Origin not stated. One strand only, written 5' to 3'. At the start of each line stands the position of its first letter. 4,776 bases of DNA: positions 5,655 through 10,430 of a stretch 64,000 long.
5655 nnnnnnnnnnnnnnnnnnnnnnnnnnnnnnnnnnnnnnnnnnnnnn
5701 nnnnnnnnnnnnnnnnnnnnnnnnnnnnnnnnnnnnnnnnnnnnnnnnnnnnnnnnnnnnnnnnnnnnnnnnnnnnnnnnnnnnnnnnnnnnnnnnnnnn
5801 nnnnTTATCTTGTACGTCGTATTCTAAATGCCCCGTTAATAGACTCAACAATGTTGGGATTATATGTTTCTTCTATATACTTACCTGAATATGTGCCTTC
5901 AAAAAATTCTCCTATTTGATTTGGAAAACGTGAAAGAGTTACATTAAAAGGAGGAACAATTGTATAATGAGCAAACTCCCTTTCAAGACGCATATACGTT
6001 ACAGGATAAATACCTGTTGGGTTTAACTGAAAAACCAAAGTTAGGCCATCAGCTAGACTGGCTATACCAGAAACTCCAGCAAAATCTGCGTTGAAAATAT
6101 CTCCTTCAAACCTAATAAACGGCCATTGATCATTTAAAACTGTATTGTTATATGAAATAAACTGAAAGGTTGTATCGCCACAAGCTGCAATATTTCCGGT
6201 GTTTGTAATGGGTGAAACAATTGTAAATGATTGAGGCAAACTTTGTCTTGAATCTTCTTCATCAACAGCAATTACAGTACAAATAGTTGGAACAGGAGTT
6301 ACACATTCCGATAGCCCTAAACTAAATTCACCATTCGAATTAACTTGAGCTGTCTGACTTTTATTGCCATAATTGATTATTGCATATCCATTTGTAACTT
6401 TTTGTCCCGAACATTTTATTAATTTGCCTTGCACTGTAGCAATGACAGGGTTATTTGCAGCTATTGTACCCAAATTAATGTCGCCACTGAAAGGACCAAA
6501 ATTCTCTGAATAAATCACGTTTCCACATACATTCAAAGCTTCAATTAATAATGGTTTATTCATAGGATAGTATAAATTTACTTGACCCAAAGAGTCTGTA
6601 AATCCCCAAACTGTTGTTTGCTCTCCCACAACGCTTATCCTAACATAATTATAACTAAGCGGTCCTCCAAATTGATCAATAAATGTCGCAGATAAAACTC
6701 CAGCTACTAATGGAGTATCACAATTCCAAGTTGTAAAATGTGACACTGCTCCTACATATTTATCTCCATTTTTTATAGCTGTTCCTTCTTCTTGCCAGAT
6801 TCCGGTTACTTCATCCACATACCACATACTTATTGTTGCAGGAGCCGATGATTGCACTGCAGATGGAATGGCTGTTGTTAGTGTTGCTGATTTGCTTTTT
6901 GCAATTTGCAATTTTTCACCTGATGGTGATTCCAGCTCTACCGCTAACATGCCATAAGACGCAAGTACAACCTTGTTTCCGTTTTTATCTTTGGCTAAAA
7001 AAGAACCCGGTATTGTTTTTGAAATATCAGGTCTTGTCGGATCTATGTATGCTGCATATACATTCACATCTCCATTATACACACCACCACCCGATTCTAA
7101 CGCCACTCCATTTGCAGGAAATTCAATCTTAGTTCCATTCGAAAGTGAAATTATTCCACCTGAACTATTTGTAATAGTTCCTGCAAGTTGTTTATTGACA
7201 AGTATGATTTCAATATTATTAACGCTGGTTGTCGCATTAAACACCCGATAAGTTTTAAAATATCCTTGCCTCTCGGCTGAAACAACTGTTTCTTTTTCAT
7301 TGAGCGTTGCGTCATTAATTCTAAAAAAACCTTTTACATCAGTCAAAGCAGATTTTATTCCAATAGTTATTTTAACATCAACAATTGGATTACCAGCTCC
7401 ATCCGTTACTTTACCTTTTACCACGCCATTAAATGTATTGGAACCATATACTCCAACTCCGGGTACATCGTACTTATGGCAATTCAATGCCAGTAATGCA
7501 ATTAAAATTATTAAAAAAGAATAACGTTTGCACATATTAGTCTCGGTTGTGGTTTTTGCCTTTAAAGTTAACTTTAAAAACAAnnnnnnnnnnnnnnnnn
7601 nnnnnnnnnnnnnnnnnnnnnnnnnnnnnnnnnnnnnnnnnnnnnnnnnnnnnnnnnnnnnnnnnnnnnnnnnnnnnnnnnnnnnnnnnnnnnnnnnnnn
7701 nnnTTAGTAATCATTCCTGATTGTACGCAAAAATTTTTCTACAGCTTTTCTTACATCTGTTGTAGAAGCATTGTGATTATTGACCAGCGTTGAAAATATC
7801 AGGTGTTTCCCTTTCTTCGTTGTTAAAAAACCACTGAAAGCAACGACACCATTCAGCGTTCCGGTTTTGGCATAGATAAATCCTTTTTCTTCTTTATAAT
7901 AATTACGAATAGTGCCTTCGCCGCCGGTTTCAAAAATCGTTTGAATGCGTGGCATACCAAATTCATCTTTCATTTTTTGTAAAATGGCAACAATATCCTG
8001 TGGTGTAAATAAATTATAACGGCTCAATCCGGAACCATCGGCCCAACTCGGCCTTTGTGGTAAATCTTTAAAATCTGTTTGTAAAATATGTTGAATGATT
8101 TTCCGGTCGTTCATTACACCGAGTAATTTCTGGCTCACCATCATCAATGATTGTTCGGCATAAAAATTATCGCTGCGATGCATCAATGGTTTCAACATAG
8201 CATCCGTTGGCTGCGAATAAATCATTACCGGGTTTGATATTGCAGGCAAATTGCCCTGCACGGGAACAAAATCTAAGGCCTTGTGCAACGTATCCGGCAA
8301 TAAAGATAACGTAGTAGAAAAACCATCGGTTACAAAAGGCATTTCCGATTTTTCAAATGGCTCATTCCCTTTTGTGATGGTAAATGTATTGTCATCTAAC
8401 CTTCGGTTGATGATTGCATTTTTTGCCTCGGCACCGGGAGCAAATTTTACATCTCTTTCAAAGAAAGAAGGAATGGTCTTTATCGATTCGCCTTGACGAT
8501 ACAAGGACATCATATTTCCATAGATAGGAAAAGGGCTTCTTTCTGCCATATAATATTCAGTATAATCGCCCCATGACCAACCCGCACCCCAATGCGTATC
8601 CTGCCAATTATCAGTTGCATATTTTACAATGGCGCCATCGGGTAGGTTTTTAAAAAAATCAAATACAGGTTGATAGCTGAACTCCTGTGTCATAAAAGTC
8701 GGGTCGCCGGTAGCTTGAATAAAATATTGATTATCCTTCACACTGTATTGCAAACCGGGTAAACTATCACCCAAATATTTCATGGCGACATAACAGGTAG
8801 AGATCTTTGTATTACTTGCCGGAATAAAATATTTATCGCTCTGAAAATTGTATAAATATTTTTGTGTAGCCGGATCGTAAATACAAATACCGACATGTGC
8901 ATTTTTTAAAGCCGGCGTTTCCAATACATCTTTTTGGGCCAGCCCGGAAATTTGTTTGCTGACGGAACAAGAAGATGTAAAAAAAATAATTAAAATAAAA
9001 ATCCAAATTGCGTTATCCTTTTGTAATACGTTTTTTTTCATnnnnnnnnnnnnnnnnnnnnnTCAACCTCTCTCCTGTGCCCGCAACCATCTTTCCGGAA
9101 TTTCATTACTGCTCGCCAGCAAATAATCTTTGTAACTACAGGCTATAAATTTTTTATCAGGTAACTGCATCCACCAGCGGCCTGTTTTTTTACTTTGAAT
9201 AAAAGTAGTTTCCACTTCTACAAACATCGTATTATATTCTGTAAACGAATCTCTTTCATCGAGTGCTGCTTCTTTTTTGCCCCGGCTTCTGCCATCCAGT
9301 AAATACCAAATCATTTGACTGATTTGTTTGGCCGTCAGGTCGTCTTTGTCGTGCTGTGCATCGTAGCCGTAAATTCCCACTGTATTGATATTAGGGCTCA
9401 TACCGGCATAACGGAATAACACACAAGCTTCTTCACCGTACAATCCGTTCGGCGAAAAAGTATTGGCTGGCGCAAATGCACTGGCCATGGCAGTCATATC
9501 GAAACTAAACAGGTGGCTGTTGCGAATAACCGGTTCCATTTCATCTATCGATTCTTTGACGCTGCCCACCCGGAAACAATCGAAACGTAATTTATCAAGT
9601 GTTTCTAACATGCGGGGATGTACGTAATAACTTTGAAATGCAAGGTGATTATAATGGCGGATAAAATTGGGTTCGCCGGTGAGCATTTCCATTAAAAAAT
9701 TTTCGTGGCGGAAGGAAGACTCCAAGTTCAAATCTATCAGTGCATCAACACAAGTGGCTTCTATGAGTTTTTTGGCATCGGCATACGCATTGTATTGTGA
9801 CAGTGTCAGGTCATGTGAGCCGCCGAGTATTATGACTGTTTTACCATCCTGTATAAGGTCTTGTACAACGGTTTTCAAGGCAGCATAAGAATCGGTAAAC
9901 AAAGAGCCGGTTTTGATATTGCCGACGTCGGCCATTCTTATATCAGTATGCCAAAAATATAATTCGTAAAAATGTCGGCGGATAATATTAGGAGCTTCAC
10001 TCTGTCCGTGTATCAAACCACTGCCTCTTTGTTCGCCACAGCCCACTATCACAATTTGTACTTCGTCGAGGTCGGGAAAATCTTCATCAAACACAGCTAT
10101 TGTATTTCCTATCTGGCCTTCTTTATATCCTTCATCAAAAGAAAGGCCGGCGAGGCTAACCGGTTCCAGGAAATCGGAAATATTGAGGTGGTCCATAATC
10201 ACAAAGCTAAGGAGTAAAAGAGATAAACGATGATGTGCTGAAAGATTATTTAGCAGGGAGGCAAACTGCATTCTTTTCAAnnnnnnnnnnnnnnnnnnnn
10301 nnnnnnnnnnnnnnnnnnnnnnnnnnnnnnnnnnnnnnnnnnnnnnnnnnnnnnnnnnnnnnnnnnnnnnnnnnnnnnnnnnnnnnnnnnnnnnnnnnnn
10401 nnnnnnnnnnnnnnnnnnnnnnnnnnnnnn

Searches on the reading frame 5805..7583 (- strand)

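Call 10: search_protein_families(library=pfam, proteins=[window:5805-7583:-], max_evalue=0.001)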
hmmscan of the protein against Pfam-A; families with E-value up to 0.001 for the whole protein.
window:5805-7583:- (592 aa): 1 family
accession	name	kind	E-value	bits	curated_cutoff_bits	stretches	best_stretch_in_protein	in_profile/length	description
PF13620.12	CarboxypepD_reg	-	1.2e-06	29.2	32.3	1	55-112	2-63/82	Carboxypeptidase regulatory-like domain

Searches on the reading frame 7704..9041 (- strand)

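Call 10: search_protein_families(library=pfam, proteins=[window:7704-9041:-], max_evalue=0.001)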
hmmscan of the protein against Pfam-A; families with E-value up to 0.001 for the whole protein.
window:7704-9041:- (445 aa): 1 family
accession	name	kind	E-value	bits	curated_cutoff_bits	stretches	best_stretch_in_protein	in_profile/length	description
PF02113.21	Peptidase_S13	-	7.6e-41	140.7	22.8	1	38-439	7-442/444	D-Ala-D-Ala carboxypeptidase 3 (S13) family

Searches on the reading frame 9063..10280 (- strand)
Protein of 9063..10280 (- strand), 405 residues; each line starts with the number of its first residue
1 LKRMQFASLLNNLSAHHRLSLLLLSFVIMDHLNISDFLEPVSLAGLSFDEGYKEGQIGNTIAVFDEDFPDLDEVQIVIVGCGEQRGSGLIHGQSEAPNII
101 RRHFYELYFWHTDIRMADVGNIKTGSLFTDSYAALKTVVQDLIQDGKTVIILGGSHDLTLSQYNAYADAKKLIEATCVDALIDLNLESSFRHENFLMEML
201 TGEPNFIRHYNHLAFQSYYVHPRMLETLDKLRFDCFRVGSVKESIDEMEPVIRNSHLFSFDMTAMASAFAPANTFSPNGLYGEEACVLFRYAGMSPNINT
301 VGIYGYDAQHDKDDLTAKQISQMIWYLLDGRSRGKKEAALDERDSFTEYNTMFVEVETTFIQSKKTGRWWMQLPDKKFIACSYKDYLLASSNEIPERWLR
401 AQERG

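Call 10: search_protein_families(library=pfam, proteins=[window:9063-10280:-], max_evalue=0.001)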
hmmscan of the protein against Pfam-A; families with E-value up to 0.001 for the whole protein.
window:9063-10280:- (405 aa): 1 family
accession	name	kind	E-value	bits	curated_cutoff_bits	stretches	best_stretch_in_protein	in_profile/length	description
PF00491.26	Arginase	-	2.4e-15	57.2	22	1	75-327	2-277/280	Arginase family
